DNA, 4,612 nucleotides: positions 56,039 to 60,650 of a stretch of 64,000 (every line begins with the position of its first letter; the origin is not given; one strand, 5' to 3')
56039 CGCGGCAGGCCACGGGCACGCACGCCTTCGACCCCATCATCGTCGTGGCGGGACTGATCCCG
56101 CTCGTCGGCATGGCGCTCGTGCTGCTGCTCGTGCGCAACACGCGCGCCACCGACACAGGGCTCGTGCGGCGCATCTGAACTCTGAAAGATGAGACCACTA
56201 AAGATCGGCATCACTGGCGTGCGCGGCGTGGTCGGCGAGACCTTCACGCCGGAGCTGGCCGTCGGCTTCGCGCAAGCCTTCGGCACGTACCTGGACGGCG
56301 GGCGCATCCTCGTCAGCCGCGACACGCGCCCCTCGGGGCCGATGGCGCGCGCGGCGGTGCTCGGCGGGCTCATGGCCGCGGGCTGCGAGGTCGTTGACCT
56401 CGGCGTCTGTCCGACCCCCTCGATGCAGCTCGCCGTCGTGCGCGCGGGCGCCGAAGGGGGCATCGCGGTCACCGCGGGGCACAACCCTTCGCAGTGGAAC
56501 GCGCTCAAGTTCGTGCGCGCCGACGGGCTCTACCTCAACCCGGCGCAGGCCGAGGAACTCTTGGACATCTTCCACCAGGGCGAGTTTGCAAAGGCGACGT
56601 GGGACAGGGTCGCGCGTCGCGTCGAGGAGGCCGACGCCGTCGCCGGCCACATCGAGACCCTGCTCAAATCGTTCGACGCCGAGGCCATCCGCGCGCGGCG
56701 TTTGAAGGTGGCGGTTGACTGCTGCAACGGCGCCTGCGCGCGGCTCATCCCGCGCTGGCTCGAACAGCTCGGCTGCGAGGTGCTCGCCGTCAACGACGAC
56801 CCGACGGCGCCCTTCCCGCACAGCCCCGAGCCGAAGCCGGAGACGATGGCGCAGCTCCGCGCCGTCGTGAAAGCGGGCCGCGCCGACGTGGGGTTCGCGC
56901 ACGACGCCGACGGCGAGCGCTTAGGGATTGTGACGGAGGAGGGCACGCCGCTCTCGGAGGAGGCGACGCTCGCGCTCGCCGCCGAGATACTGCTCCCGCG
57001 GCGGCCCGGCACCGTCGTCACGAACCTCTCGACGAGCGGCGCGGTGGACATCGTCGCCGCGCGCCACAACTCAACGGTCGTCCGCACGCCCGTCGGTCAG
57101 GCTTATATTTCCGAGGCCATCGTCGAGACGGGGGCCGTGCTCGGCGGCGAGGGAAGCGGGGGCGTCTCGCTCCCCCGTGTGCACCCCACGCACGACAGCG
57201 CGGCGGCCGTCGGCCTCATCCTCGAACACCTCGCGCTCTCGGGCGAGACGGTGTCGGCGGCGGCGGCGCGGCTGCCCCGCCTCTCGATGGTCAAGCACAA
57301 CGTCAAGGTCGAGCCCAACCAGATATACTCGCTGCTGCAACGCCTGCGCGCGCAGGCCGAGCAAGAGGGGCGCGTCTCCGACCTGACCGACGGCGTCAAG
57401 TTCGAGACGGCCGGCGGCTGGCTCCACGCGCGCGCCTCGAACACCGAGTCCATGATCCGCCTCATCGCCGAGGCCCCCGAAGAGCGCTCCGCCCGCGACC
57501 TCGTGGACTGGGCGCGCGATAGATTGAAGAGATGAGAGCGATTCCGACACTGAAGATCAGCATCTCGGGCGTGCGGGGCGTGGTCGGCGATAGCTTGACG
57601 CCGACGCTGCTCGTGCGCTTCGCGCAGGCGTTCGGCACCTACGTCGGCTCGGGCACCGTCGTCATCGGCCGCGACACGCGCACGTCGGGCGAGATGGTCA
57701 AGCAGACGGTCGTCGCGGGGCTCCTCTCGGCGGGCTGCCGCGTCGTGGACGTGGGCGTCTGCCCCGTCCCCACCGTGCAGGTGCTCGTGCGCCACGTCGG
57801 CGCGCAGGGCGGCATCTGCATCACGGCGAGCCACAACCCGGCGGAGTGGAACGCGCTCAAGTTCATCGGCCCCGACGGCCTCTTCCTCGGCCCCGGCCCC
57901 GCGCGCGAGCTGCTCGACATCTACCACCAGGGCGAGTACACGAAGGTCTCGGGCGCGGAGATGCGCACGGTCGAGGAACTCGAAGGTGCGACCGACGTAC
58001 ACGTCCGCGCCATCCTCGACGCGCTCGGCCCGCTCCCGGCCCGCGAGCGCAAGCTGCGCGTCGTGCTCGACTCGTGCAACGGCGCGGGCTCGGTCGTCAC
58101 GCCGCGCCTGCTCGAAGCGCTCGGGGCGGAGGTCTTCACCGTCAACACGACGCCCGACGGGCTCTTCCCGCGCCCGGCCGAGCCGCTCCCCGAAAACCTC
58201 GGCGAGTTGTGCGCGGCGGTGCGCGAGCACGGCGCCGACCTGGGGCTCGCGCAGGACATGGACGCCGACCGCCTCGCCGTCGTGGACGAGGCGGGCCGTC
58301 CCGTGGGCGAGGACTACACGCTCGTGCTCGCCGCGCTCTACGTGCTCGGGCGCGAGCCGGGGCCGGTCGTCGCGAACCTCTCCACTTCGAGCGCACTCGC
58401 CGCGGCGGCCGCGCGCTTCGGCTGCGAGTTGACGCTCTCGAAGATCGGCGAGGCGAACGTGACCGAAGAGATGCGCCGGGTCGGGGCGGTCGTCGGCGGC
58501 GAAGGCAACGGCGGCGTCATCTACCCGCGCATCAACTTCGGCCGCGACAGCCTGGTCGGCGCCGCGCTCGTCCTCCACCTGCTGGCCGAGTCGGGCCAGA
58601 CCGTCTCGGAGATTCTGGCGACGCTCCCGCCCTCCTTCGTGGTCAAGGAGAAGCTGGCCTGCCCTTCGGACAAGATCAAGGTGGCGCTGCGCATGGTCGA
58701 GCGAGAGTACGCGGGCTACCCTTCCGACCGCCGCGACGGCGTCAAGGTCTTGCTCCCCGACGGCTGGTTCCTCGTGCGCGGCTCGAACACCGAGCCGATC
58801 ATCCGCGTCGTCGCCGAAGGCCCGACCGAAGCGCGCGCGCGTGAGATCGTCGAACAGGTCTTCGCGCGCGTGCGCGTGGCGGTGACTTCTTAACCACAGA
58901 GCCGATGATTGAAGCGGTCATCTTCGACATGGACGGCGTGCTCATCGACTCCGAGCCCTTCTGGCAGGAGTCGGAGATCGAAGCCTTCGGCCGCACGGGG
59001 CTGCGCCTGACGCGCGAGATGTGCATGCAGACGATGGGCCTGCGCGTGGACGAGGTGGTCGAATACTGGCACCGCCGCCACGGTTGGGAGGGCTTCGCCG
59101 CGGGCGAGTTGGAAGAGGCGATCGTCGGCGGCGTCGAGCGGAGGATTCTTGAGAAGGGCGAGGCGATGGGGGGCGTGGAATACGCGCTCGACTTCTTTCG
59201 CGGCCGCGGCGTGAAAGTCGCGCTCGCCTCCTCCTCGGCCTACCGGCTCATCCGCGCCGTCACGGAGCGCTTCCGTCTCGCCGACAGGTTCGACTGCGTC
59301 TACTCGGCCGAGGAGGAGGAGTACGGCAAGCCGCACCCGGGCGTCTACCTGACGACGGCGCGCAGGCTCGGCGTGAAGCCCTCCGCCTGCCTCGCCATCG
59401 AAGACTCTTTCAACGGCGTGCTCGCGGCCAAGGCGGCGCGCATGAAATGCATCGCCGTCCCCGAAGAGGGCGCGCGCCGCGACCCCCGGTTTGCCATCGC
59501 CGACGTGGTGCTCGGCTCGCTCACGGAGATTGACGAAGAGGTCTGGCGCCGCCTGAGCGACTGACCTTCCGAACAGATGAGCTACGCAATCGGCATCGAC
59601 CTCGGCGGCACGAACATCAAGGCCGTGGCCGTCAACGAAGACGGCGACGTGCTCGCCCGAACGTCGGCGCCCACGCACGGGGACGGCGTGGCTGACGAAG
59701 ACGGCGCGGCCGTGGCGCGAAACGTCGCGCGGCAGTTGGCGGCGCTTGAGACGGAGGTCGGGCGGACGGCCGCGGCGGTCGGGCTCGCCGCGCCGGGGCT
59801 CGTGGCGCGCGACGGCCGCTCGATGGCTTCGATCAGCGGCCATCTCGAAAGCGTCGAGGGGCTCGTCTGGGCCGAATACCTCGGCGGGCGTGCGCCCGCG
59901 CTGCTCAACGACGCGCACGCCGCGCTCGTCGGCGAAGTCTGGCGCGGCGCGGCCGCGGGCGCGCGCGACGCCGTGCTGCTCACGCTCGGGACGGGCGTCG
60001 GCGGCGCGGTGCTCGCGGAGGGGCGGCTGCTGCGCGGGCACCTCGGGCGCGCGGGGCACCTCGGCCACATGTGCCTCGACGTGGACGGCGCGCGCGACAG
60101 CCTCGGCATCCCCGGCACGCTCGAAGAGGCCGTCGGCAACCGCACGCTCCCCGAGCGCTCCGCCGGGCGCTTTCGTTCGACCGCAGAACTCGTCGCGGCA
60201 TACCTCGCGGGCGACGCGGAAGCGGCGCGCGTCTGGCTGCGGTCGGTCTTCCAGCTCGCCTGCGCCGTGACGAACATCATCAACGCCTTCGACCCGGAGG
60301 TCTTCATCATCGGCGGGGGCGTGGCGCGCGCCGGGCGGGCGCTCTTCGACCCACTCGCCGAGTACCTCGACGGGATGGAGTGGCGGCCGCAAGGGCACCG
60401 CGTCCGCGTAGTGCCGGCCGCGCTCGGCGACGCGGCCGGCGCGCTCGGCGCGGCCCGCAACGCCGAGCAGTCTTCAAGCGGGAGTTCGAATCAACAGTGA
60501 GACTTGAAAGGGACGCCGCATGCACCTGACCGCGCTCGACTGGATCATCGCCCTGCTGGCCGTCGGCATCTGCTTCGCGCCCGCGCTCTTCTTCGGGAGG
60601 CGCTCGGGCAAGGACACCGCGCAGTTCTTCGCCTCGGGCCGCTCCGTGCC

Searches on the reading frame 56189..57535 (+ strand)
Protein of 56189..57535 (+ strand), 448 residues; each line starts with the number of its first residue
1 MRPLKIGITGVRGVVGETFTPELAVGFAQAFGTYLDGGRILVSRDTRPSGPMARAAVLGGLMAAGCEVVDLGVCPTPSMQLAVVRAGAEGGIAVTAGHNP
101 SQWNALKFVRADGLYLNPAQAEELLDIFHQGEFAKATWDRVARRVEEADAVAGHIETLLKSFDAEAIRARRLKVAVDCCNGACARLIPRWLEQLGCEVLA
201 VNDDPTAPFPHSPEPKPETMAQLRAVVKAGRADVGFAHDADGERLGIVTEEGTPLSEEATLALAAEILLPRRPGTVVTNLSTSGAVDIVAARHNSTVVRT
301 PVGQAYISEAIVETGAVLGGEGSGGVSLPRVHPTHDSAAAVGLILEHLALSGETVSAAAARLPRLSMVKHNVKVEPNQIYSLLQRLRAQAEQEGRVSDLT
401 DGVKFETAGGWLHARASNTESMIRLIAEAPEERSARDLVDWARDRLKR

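Call 57: search_protein_families(library=pfam, proteins=[window:56189-57535:+], max_evalue=0.001)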
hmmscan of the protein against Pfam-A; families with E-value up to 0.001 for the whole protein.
window:56189-57535:+ (448 aa): 4 families
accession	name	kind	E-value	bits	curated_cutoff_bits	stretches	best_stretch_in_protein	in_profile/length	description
PF02878.22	PGM_PMM_I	-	5.1e-34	117.4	22.5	1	5-134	3-137/138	Phosphoglucomutase/phosphomannomutase, alpha/beta/alpha domain I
PF02879.22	PGM_PMM_II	-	2.9e-24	86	29.3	1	154-252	3-103/103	Phosphoglucomutase/phosphomannomutase, alpha/beta/alpha domain II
PF02880.22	PGM_PMM_III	-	2.7e-21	76.3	20.7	1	259-362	4-111/115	Phosphoglucomutase/phosphomannomutase, alpha/beta/alpha domain III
PF00408.26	PGM_PMM_IV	-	9.5e-09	35.6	23.1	1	387-440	10-63/68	Phosphoglucomutase/phosphomannomutase, C-terminal domain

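Call 63: search_protein_families(library=ncbifam, proteins=[window:56189-57535:+], max_evalue=0.0001)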
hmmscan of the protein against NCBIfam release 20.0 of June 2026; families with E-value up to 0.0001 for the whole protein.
window:56189-57535:+ (448 aa): 7 families
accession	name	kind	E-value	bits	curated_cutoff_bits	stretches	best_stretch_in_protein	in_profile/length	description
TIGR03990.1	Arch_GlmM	equivalog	4.8e-140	467.4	439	1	6-444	4-442/444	phosphoglucosamine mutase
TIGR01455.1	glmM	equivalog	1.4e-63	215.2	447.55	1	7-440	2-434/442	phosphoglucosamine mutase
NF046027.1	PhglucPhmanMutPgmG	equivalog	6.4e-56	189.9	600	1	11-442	15-446/460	phosphoglucomutase/phosphomannomutase PgmG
NF007088.0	PRK09542.1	equivalog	1.8e-53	182.2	618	1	10-441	16-448/456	phosphomannomutase/phosphoglucomutase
NF011943.0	PRK15414.1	subfamily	2.3e-31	109.3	801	1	11-429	12-436/456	phosphomannomutase CpsG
TIGR01132.1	pgm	equivalog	2e-19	69.4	778.05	1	7-393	43-459/546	phosphoglucomutase (alpha-D-glucose-1,6-bisphosphate-dependent)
NF005737.0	PRK07564.1-1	equivalog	5.1e-10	38.6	378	1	69-357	85-398/543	alpha-D-glucose phosphate-specific phosphoglucomutase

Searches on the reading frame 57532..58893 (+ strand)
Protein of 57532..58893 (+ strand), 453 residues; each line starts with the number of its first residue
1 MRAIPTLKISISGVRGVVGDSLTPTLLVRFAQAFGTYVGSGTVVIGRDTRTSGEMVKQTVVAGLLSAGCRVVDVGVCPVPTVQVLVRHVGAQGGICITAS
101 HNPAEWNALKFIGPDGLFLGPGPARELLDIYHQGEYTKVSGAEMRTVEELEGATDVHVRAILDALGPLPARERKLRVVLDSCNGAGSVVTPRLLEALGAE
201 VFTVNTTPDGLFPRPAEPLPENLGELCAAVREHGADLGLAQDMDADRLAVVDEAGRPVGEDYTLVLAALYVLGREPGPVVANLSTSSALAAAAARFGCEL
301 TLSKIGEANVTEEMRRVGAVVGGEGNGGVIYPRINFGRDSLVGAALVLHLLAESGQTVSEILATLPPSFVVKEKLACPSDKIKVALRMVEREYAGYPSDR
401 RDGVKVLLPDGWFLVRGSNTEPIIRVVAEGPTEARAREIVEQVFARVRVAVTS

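Call 57: search_protein_families(library=pfam, proteins=[window:57532-58893:+], max_evalue=0.001)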
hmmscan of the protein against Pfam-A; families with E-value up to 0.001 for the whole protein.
window:57532-58893:+ (453 aa): 4 families
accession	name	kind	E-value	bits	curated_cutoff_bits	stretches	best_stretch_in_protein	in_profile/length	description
PF02878.22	PGM_PMM_I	-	4.2e-37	127.4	22.5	1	12-135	7-135/138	Phosphoglucomutase/phosphomannomutase, alpha/beta/alpha domain I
PF02879.22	PGM_PMM_II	-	1.3e-24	87.1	29.3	1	157-255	3-103/103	Phosphoglucomutase/phosphomannomutase, alpha/beta/alpha domain II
PF02880.22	PGM_PMM_III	-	1.6e-21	77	20.7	1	261-367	3-113/115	Phosphoglucomutase/phosphomannomutase, alpha/beta/alpha domain III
PF00408.26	PGM_PMM_IV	-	3.2e-13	50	23.1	1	395-444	21-66/68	Phosphoglucomutase/phosphomannomutase, C-terminal domain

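Call 63: search_protein_families(library=ncbifam, proteins=[window:57532-58893:+], max_evalue=0.0001)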
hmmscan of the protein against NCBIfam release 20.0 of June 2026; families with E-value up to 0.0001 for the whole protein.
window:57532-58893:+ (453 aa): 7 families
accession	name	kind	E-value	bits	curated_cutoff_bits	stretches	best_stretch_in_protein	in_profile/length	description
TIGR03990.1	Arch_GlmM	equivalog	8e-154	512.8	439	1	9-446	4-443/444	phosphoglucosamine mutase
TIGR01455.1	glmM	equivalog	8.8e-76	255.4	447.55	1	13-447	5-440/442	phosphoglucosamine mutase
NF046027.1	PhglucPhmanMutPgmG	equivalog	7.4e-62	209.5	600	1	14-445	15-448/460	phosphoglucomutase/phosphomannomutase PgmG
NF007088.0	PRK09542.1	equivalog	3.7e-58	197.6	618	1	13-448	16-454/456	phosphomannomutase/phosphoglucomutase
NF011943.0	PRK15414.1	subfamily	8e-47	160.3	801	1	13-433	11-439/456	phosphomannomutase CpsG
NF005737.0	PRK07564.1-1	equivalog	5.7e-07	28.5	378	1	12-106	19-119/543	alpha-D-glucose phosphate-specific phosphoglucomutase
TIGR01132.1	pgm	equivalog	8.8e-06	24.4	778.05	0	40-116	78-163/546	phosphoglucomutase (alpha-D-glucose-1,6-bisphosphate-dependent)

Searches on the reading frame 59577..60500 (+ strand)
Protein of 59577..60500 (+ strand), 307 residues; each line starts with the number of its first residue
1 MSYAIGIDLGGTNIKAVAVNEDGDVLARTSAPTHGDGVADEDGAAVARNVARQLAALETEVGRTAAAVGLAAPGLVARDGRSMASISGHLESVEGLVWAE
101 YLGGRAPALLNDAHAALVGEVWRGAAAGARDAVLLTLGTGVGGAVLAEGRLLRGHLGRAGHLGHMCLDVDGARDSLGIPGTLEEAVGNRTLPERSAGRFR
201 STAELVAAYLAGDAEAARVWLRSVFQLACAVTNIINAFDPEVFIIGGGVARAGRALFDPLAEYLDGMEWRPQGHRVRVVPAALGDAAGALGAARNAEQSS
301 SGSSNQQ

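Call 63: search_protein_families(library=ncbifam, proteins=[window:59577-60500:+], max_evalue=0.0001)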
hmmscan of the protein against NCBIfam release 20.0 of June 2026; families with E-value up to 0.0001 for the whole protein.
window:59577-60500:+ (307 aa): 12 families
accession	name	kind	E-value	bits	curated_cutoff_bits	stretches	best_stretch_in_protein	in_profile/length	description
TIGR00744.1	ROK_glcA_fam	subfamily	4.8e-35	121.3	260.35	1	5-296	1-308/318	ROK family glucokinase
NF003461.0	PRK05082.1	subfamily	5.3e-27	94.9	283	1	5-299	4-289/291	N-acetylmannosamine kinase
NF042998.1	bglucokin_BglK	equivalog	5.5e-27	94.8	550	1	6-298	5-287/291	beta-glucoside kinase BglK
NF007251.0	PRK09698.1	equivalog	1.5e-26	93.4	253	1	3-299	7-299/304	allose kinase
NF047821.1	NactlManKinNanK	equivalog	2.5e-23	83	450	1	5-297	4-287/288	N-acetylmannosamine kinase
NF007108.0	PRK09557.1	equivalog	1.3e-20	73.9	443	1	4-293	3-297/303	fructokinase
NF009835.0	PRK13310.1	equivalog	1.1e-19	70.9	380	1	6-293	4-297/303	N-acetylglucosamine kinase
NF045942.1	PolPhglucPhase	equivalog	2.7e-19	69.9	250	1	4-170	2-159/242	polyphosphate--glucose phosphotransferase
NF045551.1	GK_Pyrobac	equivalog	2.1e-17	63.4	500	1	5-296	3-280/294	ATP-dependent glucokinase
NF047937.1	TransRegNagC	equivalog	2.4e-13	50.1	650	1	4-284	81-372/399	DNA-binding transcriptional regulator NagC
NF049930.1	TransRegMlc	equivalog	3.7e-11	43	530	1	109-287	191-381/405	sugar metabolism global transcriptional regulator Mlc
NF009836.0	PRK13311.1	equivalog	1.1e-06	28.1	551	1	5-177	3-169/256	N-acetyl-D-glucosamine kinase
